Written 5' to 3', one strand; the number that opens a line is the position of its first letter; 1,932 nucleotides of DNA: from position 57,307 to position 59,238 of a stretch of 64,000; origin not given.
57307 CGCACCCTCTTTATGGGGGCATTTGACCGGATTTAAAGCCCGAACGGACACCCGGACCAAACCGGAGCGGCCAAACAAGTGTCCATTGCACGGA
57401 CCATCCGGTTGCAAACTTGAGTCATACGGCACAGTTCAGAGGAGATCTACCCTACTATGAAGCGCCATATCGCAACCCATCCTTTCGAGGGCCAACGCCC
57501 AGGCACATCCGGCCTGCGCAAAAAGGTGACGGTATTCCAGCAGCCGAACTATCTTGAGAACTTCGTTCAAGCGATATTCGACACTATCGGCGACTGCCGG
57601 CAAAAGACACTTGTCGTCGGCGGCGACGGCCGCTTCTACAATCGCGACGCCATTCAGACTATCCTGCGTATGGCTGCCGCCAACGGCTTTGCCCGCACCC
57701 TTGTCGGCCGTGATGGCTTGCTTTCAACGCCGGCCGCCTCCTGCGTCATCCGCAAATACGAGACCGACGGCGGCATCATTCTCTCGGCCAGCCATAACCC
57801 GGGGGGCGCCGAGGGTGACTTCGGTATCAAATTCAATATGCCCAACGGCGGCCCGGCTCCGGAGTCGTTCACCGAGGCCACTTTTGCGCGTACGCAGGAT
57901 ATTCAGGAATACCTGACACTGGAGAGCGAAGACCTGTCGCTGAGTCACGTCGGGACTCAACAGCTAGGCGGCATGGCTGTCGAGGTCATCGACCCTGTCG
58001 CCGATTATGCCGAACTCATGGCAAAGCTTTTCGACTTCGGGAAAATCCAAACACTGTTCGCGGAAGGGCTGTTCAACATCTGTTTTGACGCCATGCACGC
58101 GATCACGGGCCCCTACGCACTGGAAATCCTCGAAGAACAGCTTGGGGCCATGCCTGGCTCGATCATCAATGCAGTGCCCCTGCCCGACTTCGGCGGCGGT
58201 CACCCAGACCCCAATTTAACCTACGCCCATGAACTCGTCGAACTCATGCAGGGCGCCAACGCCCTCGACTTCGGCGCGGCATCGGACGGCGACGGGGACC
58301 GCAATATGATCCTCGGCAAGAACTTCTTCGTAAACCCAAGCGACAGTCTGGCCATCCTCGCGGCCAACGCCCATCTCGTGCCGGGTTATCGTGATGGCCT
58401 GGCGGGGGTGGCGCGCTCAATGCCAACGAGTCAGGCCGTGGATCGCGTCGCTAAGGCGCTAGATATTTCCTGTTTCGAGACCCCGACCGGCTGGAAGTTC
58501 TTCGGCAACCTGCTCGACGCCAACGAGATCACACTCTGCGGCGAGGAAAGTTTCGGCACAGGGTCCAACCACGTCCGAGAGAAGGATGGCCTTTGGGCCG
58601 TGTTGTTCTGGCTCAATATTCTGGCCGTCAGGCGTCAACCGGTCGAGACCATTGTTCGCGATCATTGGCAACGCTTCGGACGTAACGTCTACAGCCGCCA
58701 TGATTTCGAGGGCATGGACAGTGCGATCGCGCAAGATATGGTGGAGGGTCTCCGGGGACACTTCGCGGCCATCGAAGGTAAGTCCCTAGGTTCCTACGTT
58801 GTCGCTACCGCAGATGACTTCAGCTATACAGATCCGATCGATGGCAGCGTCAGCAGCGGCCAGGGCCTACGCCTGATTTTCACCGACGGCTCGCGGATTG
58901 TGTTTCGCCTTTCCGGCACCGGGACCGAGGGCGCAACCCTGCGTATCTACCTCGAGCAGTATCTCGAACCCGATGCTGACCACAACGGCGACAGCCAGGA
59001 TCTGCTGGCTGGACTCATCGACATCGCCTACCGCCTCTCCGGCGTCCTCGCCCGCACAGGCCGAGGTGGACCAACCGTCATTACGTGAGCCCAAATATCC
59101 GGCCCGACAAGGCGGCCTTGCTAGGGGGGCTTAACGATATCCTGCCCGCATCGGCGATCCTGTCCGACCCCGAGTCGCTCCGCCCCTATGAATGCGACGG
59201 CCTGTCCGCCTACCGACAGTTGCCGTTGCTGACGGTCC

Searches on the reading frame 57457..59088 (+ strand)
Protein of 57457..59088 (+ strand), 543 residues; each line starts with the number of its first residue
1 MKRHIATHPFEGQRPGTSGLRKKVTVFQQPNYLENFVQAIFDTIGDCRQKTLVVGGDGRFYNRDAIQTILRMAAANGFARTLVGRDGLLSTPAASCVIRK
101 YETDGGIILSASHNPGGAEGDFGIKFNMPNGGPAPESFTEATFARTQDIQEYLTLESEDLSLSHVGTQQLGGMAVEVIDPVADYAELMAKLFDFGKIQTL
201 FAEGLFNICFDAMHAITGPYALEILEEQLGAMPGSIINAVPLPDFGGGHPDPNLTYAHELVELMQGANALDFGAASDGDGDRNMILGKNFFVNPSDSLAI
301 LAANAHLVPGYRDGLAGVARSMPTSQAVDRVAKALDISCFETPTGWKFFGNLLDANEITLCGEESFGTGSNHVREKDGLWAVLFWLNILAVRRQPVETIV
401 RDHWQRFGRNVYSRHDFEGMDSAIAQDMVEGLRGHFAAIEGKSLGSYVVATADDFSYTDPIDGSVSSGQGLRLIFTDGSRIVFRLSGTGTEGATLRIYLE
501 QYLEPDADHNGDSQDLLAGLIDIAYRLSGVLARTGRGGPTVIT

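Call 3: search_protein_families(library=pfam, proteins=[window:57457-59088:+])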
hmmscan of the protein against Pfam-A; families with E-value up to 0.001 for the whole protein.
window:57457-59088:+ (543 aa): 4 families
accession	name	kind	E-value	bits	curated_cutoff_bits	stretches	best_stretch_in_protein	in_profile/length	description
PF24947.1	PGM1_C_vert_fung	-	5e-42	143.9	27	1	409-540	1-138/138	Phosphoglucomutase-1, C-terminal domain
PF02878.22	PGM_PMM_I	-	2.8e-33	114.9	22.5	1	13-151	2-136/138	Phosphoglucomutase/phosphomannomutase, alpha/beta/alpha domain I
PF02880.22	PGM_PMM_III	-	2.1e-25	89.5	20.7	1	295-407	2-115/115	Phosphoglucomutase/phosphomannomutase, alpha/beta/alpha domain III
PF02879.22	PGM_PMM_II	-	4.3e-13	50.1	29.3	1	183-286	2-99/103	Phosphoglucomutase/phosphomannomutase, alpha/beta/alpha domain II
